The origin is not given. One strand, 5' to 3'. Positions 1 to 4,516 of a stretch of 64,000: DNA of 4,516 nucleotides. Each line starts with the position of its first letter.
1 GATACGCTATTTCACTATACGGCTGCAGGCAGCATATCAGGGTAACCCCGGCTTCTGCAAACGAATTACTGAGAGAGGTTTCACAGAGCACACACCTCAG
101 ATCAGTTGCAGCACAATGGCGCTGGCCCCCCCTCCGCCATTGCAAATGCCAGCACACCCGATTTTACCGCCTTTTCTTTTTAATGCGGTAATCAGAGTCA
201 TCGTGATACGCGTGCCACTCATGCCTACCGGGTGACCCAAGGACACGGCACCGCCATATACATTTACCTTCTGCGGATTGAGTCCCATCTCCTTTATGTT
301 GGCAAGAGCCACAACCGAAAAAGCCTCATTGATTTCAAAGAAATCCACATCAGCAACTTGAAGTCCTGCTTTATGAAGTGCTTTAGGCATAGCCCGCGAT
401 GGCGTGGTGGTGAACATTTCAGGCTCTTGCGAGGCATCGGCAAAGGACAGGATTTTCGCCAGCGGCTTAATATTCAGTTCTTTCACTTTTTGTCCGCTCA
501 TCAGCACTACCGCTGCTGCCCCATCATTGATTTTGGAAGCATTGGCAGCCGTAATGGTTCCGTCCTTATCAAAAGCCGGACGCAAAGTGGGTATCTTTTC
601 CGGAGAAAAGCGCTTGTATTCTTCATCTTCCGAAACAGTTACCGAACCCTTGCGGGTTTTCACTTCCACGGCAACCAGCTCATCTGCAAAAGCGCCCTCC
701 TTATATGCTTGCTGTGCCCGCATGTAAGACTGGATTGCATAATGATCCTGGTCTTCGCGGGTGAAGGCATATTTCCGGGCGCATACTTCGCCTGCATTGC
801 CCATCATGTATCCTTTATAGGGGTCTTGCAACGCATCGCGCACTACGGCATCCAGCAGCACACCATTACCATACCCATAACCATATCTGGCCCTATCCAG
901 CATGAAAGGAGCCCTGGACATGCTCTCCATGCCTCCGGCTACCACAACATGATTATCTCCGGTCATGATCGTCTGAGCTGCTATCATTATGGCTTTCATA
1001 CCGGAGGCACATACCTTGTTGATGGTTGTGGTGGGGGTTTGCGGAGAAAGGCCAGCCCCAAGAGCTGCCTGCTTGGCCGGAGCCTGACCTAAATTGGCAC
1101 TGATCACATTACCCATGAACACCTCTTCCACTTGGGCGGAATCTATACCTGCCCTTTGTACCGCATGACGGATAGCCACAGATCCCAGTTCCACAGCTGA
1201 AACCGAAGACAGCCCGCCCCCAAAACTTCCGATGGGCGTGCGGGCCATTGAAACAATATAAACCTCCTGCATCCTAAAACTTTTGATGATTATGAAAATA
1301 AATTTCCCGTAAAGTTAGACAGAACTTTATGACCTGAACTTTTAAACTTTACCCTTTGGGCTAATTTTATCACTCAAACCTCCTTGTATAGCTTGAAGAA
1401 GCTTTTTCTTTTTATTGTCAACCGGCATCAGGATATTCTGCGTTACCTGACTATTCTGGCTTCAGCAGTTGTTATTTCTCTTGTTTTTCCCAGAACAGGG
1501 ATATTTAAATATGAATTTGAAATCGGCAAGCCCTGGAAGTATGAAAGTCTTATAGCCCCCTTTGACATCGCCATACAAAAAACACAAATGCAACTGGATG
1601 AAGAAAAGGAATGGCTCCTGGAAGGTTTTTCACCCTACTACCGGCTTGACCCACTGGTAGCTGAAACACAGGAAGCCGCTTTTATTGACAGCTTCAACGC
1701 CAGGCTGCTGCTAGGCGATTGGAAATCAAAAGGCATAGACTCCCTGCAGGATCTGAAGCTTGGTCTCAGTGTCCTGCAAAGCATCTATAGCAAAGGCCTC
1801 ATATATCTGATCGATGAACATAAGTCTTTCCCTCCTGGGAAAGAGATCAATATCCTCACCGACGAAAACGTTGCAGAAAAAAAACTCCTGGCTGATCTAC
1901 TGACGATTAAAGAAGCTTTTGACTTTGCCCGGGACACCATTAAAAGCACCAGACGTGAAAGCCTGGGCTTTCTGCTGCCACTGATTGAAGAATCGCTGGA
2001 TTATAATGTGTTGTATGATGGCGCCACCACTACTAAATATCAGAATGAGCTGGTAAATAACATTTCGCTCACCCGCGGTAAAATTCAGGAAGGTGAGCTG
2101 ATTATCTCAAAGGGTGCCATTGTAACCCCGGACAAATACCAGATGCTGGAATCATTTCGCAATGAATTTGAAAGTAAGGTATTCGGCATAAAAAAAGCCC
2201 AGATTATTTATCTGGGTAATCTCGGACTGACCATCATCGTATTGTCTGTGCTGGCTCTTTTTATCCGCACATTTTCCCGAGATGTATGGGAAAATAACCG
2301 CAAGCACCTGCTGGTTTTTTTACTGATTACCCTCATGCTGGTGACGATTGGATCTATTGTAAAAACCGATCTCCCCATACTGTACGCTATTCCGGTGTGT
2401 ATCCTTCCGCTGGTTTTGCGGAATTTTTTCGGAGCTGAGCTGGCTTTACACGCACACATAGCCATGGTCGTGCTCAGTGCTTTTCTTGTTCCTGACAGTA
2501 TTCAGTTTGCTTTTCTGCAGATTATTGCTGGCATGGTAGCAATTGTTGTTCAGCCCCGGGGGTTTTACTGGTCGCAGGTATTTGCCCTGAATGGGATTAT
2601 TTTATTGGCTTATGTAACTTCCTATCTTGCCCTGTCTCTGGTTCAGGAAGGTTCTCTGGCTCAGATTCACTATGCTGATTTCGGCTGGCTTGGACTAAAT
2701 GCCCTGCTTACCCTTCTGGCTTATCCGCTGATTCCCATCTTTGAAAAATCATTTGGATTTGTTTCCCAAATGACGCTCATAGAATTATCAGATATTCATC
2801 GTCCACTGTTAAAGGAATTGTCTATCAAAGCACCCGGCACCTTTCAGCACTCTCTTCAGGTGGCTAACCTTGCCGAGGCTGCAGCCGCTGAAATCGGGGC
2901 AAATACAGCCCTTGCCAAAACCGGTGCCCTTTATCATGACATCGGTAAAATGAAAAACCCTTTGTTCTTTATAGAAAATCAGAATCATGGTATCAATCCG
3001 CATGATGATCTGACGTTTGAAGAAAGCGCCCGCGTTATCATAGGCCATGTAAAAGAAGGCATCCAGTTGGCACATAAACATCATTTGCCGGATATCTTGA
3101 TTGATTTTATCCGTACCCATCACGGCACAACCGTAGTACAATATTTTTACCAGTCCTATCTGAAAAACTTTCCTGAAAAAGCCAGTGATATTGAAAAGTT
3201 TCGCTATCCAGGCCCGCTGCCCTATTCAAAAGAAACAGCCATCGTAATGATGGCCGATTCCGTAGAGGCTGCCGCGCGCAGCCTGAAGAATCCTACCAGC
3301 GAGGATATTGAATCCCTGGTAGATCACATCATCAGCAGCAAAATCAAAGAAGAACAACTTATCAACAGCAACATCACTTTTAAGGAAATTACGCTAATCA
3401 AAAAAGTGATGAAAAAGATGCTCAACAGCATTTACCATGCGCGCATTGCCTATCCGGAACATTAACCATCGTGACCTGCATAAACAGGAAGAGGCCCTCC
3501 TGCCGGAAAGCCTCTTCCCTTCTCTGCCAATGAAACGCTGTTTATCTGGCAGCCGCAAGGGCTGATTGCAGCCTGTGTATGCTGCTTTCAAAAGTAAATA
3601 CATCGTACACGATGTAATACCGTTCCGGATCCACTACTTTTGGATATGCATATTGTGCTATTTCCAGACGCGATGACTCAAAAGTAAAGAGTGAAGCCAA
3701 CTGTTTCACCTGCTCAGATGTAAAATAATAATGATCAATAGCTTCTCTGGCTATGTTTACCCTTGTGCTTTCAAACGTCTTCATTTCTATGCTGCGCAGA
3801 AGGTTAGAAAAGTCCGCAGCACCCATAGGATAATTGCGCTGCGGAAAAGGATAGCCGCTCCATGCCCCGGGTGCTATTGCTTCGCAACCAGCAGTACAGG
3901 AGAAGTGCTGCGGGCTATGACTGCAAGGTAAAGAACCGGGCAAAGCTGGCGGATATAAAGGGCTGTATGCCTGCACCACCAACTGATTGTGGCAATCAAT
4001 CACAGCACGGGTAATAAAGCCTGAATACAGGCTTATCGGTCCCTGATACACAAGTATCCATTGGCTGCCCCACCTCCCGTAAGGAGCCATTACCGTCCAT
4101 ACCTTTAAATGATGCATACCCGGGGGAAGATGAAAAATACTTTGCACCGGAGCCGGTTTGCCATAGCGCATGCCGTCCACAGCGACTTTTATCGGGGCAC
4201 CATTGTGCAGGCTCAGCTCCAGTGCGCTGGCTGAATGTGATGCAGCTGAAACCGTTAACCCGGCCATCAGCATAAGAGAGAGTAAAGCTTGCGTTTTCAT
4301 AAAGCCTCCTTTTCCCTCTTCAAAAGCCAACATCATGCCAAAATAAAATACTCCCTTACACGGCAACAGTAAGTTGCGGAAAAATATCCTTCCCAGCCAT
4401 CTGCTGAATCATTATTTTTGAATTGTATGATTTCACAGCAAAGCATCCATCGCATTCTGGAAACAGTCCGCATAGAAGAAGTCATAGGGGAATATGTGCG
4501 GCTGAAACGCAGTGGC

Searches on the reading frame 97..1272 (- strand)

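Call 28: search_protein_families(library=pfam, proteins=[window:97-1272:-])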
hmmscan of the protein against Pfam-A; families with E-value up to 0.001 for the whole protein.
window:97-1272:- (391 aa): 4 families
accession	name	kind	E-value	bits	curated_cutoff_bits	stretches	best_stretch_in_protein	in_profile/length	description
PF00108.29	Thiolase_N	-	3.1e-90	302.5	26.4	1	4-260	1-259/260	Thiolase, N-terminal domain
PF02803.24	Thiolase_C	-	2.1e-47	160.2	27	1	269-389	2-122/123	Thiolase, C-terminal domain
PF22691.2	Thiolase_C_1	-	5.6e-08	33.1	28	1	279-332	8-61/144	Thiolase C-terminal domain-like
PF00109.32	ketoacyl-synt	-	3.7e-05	23.9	20.8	1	80-120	166-206/252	Beta-ketoacyl synthase, N-terminal domain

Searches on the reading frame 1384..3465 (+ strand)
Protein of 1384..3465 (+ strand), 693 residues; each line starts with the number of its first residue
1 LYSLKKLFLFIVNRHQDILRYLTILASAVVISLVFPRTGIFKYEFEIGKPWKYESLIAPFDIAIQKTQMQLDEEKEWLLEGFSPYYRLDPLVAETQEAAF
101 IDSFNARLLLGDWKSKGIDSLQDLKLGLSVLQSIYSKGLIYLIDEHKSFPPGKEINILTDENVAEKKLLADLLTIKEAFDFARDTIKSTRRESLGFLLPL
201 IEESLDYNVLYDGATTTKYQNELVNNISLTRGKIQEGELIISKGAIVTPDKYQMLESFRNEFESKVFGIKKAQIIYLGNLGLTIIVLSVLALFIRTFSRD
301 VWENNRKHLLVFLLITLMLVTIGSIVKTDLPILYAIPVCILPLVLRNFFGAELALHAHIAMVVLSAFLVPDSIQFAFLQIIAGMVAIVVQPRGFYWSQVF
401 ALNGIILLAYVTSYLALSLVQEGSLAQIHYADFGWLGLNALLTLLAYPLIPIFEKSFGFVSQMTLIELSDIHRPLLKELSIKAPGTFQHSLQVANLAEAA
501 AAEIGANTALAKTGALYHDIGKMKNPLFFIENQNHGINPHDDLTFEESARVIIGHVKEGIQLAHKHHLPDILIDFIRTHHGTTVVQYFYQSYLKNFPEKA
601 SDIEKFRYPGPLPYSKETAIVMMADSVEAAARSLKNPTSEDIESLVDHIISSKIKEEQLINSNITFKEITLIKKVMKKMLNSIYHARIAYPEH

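Call 28: search_protein_families(library=pfam, proteins=[window:1384-3465:+])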
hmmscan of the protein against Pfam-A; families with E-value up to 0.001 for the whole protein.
window:1384-3465:+ (693 aa): 4 families
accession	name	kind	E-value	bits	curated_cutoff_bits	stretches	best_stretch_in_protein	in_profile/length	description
PF07698.17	7TM-7TMR_HD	-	2.6e-24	86.6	29.4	1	275-461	3-190/190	7TM receptor with intracellular HD hydrolase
PF01966.28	HD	-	4.8e-16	59.5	22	1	486-629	1-115/116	HD domain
PF07697.16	7TMR-HDED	-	4.9e-14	53.3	27.6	1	56-258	10-220/224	7TM-HD extracellular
PF08668.18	HDOD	-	6.6e-05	22.9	22.9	1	480-580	89-194/196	HDOD domain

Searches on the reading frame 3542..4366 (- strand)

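Call 28: search_protein_families(library=pfam, proteins=[window:3542-4366:-])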
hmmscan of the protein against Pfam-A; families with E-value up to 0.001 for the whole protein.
window:3542-4366:- (274 aa): 1 family
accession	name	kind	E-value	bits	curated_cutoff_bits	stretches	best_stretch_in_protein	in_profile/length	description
PF14771.11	DUF4476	-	3.2e-22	79.1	22.5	1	181-268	2-89/91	Domain of unknown function (DUF4476)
